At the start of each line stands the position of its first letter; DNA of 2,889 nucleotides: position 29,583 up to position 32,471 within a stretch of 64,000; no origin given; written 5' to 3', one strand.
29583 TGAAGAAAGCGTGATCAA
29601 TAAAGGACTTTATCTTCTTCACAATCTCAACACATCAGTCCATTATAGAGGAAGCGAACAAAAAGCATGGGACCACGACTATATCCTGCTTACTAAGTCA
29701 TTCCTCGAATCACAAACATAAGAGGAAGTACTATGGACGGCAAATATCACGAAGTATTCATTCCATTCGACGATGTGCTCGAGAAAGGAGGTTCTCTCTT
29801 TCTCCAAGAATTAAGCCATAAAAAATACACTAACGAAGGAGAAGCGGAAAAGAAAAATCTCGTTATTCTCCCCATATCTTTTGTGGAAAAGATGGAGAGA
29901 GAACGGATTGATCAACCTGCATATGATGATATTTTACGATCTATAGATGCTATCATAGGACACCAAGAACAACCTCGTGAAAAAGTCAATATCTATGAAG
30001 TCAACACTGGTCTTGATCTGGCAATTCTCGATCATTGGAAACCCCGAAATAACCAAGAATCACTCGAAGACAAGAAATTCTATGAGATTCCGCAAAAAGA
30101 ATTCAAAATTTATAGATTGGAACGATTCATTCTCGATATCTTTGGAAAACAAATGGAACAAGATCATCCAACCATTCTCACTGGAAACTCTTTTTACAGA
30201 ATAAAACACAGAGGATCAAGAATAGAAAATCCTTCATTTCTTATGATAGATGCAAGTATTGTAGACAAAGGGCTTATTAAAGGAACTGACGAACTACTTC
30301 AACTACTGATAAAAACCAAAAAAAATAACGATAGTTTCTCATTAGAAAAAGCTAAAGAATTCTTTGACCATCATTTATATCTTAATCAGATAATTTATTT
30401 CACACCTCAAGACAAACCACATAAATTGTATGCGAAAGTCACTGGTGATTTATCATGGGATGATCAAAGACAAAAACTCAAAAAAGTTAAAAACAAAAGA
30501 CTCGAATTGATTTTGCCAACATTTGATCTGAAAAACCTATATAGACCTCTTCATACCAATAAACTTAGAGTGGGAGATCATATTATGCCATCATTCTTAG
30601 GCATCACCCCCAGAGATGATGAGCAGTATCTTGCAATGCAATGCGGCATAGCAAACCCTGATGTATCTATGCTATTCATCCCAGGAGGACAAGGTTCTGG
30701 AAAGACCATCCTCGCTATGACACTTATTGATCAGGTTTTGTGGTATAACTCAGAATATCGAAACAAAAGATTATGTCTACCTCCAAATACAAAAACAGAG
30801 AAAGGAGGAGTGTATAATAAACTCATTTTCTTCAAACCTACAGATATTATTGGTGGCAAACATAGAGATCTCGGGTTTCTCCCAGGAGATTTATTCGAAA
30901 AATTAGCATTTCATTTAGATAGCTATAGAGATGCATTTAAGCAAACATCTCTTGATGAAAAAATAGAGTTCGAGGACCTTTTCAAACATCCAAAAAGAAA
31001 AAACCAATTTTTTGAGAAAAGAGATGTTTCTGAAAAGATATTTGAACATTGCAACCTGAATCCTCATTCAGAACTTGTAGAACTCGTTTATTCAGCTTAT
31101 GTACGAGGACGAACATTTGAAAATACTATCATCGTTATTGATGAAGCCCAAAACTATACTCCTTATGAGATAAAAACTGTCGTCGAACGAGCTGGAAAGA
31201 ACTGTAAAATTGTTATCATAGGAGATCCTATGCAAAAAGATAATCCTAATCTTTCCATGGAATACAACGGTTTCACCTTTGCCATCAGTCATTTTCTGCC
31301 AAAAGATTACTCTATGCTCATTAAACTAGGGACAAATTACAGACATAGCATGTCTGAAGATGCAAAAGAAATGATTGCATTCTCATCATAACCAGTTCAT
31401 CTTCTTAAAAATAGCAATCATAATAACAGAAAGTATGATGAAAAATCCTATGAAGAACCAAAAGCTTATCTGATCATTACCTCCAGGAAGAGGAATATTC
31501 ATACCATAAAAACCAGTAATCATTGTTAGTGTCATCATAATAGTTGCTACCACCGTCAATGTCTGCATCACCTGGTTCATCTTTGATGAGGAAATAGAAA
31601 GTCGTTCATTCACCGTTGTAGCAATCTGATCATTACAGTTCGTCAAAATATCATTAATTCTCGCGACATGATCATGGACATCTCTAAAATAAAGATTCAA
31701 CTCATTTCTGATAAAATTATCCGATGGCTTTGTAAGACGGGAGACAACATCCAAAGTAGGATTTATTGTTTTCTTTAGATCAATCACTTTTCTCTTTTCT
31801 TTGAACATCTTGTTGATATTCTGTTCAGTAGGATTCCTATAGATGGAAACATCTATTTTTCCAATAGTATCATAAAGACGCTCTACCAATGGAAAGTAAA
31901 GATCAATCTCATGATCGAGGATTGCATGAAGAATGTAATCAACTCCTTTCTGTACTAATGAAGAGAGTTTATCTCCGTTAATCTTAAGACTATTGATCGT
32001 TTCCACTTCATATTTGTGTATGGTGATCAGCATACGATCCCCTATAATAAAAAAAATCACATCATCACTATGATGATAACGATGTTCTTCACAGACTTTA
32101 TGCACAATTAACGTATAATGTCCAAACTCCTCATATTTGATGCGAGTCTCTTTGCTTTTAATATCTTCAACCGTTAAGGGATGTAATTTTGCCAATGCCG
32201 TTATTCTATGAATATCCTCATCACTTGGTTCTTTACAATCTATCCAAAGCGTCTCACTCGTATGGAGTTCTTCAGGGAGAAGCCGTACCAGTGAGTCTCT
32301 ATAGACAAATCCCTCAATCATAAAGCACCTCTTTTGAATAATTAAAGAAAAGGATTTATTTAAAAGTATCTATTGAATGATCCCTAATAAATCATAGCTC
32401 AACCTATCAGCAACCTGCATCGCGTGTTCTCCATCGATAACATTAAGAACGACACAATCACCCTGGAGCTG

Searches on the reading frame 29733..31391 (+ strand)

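Call 70: search_protein_families(library=pfam, proteins=[window:29733-31391:+], max_evalue=0.001)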
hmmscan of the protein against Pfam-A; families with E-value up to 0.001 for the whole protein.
window:29733-31391:+ (552 aa): 5 families
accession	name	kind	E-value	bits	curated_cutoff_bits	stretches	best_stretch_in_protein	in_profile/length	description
PF02562.22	PhoH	-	7.9e-27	94.5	27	1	359-532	47-186/205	PhoH-like protein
PF13245.12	AAA_19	-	1.1e-05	26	25.1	0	460-501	87-128/134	AAA domain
PF13401.12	AAA_22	-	0.00018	22.3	27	0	431-499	49-124/130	AAA domain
PF13604.12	AAA_30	-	0.00046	20.4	27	0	463-503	88-129/191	AAA domain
PF01443.25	Viral_helicase1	-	0.00064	20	21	0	462-537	58-135/228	Viral superfamily 1 RNA helicase core domain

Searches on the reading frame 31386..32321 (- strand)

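Call 70: search_protein_families(library=pfam, proteins=[window:31386-32321:-], max_evalue=0.001)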
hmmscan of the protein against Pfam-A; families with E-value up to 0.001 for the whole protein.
window:31386-32321:- (311 aa): 1 family
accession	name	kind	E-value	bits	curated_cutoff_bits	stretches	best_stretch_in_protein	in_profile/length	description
PF01544.23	CorA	-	7.5e-58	196.6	27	1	23-307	3-292/292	CorA-like Mg2+ transporter protein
